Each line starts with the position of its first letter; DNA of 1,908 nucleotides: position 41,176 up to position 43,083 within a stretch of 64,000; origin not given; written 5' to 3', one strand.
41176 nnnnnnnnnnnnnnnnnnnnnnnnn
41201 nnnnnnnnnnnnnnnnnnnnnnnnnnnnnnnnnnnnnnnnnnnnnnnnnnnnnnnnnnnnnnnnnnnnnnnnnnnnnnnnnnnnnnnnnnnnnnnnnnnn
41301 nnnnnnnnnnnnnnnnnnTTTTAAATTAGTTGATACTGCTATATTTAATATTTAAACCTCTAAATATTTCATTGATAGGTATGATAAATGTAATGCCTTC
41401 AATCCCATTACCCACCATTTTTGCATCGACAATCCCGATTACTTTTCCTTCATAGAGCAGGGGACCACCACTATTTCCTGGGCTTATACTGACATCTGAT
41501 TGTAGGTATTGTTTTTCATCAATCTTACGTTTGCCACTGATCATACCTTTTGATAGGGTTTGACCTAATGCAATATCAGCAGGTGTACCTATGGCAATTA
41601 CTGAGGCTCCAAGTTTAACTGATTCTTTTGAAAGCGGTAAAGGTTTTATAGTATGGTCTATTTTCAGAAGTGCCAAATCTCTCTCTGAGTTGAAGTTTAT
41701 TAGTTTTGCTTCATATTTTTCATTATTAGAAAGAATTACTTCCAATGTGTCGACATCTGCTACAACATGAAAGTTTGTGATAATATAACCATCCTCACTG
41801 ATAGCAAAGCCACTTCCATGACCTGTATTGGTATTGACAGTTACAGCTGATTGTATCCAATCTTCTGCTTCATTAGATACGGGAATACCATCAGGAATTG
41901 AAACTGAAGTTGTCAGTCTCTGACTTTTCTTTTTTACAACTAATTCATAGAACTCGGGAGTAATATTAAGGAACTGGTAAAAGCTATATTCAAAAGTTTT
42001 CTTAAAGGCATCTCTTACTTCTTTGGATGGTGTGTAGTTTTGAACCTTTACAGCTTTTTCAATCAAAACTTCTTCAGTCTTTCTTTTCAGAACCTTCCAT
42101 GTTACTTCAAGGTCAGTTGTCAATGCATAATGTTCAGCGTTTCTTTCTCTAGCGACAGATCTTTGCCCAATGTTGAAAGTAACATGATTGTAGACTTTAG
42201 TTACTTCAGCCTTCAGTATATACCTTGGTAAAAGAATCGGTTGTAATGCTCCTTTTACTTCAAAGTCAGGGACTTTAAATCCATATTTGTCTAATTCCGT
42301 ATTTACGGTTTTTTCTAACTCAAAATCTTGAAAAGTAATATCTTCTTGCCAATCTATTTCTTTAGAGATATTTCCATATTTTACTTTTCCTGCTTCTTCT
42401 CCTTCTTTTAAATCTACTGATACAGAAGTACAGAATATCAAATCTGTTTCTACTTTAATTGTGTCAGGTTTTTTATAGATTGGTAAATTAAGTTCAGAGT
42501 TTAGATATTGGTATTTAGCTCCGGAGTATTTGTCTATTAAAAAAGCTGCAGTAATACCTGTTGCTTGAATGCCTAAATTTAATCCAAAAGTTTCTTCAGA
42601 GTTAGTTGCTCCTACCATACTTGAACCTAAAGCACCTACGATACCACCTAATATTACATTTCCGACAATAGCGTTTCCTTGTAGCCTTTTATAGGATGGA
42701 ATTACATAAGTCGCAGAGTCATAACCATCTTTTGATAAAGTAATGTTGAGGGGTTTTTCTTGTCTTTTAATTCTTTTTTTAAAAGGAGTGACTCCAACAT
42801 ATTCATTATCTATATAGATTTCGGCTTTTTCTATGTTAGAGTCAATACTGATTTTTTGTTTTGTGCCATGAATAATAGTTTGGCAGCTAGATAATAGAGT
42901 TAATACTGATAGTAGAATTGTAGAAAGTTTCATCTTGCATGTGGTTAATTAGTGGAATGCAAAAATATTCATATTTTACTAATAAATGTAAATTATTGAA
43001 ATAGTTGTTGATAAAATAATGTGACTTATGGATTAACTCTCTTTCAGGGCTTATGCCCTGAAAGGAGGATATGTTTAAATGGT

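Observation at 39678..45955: Two tandem PEGA-trypsin lipoprotein proteases in the SusD position behind a SusC-like receptor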

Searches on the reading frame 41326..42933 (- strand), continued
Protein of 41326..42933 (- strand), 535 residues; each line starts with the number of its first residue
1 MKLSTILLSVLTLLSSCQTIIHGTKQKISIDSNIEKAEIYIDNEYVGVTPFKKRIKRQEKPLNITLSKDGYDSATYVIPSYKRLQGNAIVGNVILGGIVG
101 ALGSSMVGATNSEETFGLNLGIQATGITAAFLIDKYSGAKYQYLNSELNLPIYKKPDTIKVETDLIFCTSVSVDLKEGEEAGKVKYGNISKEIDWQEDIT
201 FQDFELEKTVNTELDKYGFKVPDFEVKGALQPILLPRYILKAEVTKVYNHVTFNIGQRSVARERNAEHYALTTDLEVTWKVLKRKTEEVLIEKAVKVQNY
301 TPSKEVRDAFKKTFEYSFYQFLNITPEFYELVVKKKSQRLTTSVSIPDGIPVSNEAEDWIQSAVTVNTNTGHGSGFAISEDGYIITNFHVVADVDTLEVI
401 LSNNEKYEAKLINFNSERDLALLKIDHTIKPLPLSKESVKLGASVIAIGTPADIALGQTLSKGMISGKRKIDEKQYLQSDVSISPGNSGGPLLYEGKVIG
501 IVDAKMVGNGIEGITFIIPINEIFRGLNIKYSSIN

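Call 34: find_encoding_contigs(protein=P0075, flank=8000, max_places=1)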
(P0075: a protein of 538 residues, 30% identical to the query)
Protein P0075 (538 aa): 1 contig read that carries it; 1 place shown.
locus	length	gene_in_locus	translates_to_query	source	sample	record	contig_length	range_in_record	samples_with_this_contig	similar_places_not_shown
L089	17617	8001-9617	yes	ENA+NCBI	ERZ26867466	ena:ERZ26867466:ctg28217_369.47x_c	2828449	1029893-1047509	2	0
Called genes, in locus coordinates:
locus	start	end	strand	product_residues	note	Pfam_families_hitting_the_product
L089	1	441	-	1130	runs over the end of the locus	PF17757:UvrB_inter, PF02559:CarD_TRCF_RID, PF00270:DEAD, PF04851:ResIII, PF00271:Helicase_C, PF03461:TRCF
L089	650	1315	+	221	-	PF01865:PhoU_div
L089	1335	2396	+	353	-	PF01384:PHO4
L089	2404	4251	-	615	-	PF17900:Peptidase_M1_N, PF01433:Peptidase_M1, PF09127:Leuk-A4-hydro_C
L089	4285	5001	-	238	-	-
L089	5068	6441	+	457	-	PF18073:Zn_ribbon_LapB, PF13481:AAA_25, PF03796:DnaB_C (weak), PF06745:ATPase, PF23442:DUF7125 (faint), PF00004:AAA (weak), PF13401:AAA_22 (faint), PF13541:ChlI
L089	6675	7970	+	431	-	PF00089:Trypsin, PF13365:Trypsin_2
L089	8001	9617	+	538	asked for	PF00089:Trypsin, PF13365:Trypsin_2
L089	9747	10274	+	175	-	PF16267:DUF4920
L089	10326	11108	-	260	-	PF13578:Methyltransf_24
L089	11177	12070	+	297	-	PF13369:Transglut_core2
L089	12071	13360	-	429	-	PF05195:AMP_N, PF00557:Peptidase_M24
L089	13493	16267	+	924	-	-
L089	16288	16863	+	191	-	PF01679:Pmp3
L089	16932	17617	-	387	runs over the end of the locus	PF00255:GSHPx (faint), PF14289:DUF4369, PF00578:AhpC-TSA, PF08534:Redoxin, PF00085:Thioredoxin, PF13098:Thioredoxin_2 (weak), PF13905:Thioredoxin_8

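Call 35: find_encoding_contigs(protein=P0120, flank=8000, max_places=1)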
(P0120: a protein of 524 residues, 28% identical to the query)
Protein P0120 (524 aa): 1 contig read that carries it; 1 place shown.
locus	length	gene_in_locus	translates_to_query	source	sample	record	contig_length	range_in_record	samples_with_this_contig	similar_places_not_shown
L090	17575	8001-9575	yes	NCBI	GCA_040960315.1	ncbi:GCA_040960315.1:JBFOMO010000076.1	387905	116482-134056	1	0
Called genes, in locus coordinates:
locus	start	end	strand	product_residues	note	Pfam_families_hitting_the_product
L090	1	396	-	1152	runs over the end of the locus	PF13385:Laminin_G_3, PF18962:Por_Secre_tail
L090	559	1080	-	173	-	PF00583:Acetyltransf_1, PF13420:Acetyltransf_4, PF13673:Acetyltransf_10, PF13508:Acetyltransf_7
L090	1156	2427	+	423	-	PF00266:Aminotran_5, PF22580:KYNU_C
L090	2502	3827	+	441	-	PF01494:FAD_binding_3, PF07992:Pyr_redox_2 (weak), PF13450:NAD_binding_8 (weak)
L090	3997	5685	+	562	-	PF13520:AA_permease_2, PF00324:AA_permease, PF13906:AA_permease_C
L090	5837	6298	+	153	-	-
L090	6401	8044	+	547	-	-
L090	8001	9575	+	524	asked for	PF00089:Trypsin, PF13365:Trypsin_2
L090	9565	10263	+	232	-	-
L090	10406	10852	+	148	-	PF08660:Alg14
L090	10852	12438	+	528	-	PF04055:Radical_SAM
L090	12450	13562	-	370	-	PF09411:PagL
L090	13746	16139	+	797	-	PF13620:CarboxypepD_reg, PF13715:CarbopepD_reg_2, PF07715:Plug (weak)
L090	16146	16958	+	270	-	PF14054:DUF4249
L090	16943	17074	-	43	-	-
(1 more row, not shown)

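Call 65: find_encoding_contigs(protein=P0008, flank=8000, max_places=1)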
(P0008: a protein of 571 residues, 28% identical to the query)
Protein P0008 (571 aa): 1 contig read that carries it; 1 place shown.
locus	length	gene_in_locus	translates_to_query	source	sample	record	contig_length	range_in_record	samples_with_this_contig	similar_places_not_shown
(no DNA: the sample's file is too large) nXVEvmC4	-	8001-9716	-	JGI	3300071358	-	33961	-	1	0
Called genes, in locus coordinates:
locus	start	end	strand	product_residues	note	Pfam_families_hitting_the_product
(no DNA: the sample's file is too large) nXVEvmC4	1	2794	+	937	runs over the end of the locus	PF04760:IF2_N, PF00009:GTP_EFTU, PF01926:MMR_HSR1, PF22042:EF-G_D2, PF11987:IF-2, PF03144:GTP_EFTU_D2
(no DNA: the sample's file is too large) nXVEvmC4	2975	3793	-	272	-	PF01061:ABC2_membrane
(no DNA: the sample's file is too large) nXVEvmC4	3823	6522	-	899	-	PF01820:Dala_Dala_lig_N, PF02222:ATP-grasp (faint), PF07478:Dala_Dala_lig_C, PF13535:ATP-grasp_4 (faint), PF07478:Dala_Dala_lig_C, PF01820:Dala_Dala_lig_N, PF07478:Dala_Dala_lig_C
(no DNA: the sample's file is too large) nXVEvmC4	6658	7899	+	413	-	PF28548:4TM_phosphoesterase, PF00149:Metallophos, PF12850:Metallophos_2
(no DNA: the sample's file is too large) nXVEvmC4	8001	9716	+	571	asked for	PF00089:Trypsin, PF13365:Trypsin_2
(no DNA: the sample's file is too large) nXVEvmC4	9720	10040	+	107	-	?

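Call 66: find_encoding_contigs(protein=P0004, flank=8000, max_places=1)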
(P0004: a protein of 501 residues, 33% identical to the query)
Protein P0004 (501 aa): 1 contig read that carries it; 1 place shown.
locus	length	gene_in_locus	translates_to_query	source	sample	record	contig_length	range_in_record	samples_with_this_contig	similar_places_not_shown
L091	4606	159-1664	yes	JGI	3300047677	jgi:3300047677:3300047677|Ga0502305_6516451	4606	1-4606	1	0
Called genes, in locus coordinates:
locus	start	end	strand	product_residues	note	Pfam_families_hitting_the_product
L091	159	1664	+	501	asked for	PF08308:PEGA, PF00089:Trypsin, PF13365:Trypsin_2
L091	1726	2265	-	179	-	PF00908:dTDP_sugar_isom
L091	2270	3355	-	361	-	PF01370:Epimerase, PF02719:Polysacc_synt_2, PF04321:RmlD_sub_bind, PF16363:GDP_Man_Dehyd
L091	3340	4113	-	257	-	PF00483:NTP_transferase, PF12804:NTP_transf_3 (weak)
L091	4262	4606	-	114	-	?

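Call 67: find_encoding_contigs(protein=P0005, flank=8000, max_places=1)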
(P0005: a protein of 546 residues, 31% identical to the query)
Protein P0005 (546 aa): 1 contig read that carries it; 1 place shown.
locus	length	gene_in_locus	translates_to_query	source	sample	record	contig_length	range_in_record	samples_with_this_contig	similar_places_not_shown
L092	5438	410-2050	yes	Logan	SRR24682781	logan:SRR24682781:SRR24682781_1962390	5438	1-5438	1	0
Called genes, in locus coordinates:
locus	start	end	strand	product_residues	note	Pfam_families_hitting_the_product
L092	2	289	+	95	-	?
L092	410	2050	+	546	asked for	PF10459:Peptidase_S46 (faint), PF00089:Trypsin, PF13365:Trypsin_2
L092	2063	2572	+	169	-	PF08922:DUF1905, PF13376:OmdA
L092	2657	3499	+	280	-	-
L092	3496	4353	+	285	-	-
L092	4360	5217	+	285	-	-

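Call 69: search_protein_families(library=padloc, proteins=[window:41326-42933:-], max_evalue=0.001)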
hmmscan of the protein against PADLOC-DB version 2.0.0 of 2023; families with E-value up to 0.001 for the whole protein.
window:41326-42933:- (535 aa): 5 families
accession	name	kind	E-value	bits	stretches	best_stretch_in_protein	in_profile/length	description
PDLC02960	RT-Protease_XI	-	3.1e-19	67.3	1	350-524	324-501/506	single gene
PDLC02959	RT-Protease_XI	-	6.5e-19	66.2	1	350-524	326-505/510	single gene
PDLC00169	HamA1|HamA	-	2.5e-11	40.7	1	359-515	15-183/483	DUF1837 domain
PDLC02159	Avs1b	-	1e-06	24.4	1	361-504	8-166/1924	-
PDLC04593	PDC-M35A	-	1.9e-05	22.6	0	366-502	16-178/216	-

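Call 70: search_solved_structures(query=window:41326-42933:-, max_evalue=0.001)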
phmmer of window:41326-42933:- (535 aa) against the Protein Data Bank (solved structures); distinct sequences matched with E-value up to 0.001: 102 (the best 60 are shown).
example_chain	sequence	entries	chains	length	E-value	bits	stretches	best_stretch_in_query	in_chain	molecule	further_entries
22kg_A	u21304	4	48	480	1.5e-25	93.2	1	372-522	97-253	Probable periplasmic serine endoprotease DegP-like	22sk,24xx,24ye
3qo6_A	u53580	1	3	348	4.4e-23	85.1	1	367-523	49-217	Protease Do-like 1, chloroplastic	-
8k2y_A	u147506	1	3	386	5.7e-23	84.7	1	372-522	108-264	serine endoprotease DegP-like protein MucD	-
3nwu_A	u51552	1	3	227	9.7e-23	83.9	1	371-527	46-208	Serine protease HTRA1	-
7sjn_A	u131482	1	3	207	9.9e-23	83.9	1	371-525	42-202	Serine protease HTRA1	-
3tjn_A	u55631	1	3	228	1.3e-22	83.5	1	371-525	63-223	Serine protease HTRA1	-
3nzi_A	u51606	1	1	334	2.6e-22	82.5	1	371-527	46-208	Serine protease HTRA1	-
3tjo_A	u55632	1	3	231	2.7e-22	82.5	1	371-527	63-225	Serine protease HTRA1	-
7sjo_A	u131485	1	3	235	2.7e-22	82.5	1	371-527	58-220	Serine protease HTRA1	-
8sdm_A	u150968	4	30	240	2.9e-22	82.4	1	371-527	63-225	Serine protease HTRA1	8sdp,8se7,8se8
6z0e_A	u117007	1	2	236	3.5e-22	82.1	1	371-527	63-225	Serine protease HTRA1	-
6z0x_A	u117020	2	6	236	3.5e-22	82.1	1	371-527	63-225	Serine protease HTRA1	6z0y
3num_A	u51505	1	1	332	6.4e-22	81.3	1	371-527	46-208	Serine protease HTRA1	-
1l1j_A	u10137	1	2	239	1.2e-21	80.4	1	372-527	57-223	heat shock protease HtrA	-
3lgt_A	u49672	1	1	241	1.4e-21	80.2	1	372-520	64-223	Protease degS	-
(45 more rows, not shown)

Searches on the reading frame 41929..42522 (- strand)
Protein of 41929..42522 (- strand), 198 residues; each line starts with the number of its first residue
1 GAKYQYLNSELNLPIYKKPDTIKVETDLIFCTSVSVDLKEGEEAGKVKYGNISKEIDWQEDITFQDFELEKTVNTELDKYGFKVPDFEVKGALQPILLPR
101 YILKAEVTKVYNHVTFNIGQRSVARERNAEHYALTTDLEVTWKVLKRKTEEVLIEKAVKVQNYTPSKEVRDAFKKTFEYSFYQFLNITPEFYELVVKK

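Call 49: predict_structure(alignment_id=A2)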
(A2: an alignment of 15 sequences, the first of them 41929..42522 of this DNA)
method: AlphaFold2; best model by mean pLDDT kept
length: 198 residues; sequences in the alignment: 15
mean_pLDDT: 83.8   pTM: 0.80
mean pLDDT of the five models: 83.8, 81.7, 81.3, 78.1, 77.5
residues with pLDDT >= 90: 111; 70-90: 48; 50-70: 29; < 50: 10
segments of 3 or more residues with pLDDT < 50: 1-5
pLDDT, mean of each block of 10 residues (from residue 1): 49 73 88 96 88 90 95 93 74 68 97 75 54 88 96 97 86 93 93 84
secondary structure, 60 per line:
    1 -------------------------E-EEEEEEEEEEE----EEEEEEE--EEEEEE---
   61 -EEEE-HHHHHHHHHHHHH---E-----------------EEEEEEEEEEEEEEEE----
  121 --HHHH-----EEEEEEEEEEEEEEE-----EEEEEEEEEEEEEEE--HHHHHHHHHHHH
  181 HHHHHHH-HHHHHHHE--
elements in order: E28-38 E43-49 E52-57 E62-65 H67-79 E101-116 H123-126 E132-146 E152-166 H169-187 H189-195

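Call 64: search_protein_representatives(alignment_id=A2)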
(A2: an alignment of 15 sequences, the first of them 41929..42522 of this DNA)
Query: 15 sequences, 191 profile positions. Proteins with E-value up to 0.001 (for the whole library): 514; up to 1e-10: 142; up to 1e-30: 17. The best 150 are listed.
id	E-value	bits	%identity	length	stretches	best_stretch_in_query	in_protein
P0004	4.7e-55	202.4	-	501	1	1-191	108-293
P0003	1.5e-53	197.5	-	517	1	1-190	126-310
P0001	2.6e-53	196.7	-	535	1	1-191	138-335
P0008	4.7e-53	195.9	-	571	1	1-191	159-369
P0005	7.5e-50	185.4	-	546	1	2-190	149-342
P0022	2.4e-40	154.4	-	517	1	4-190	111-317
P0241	8.0e-40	152.7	-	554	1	1-190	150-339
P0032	2.1e-38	148.1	-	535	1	2-191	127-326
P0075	7.6e-38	146.2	-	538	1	2-190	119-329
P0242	3.7e-37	144.0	-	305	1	1-175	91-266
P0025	3.9e-36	140.7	-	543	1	1-190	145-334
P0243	3.9e-35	137.4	-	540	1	1-188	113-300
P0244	8.9e-34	133.0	-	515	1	1-190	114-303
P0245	1.0e-33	132.8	-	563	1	2-190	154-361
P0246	3.3e-32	127.9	-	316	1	1-187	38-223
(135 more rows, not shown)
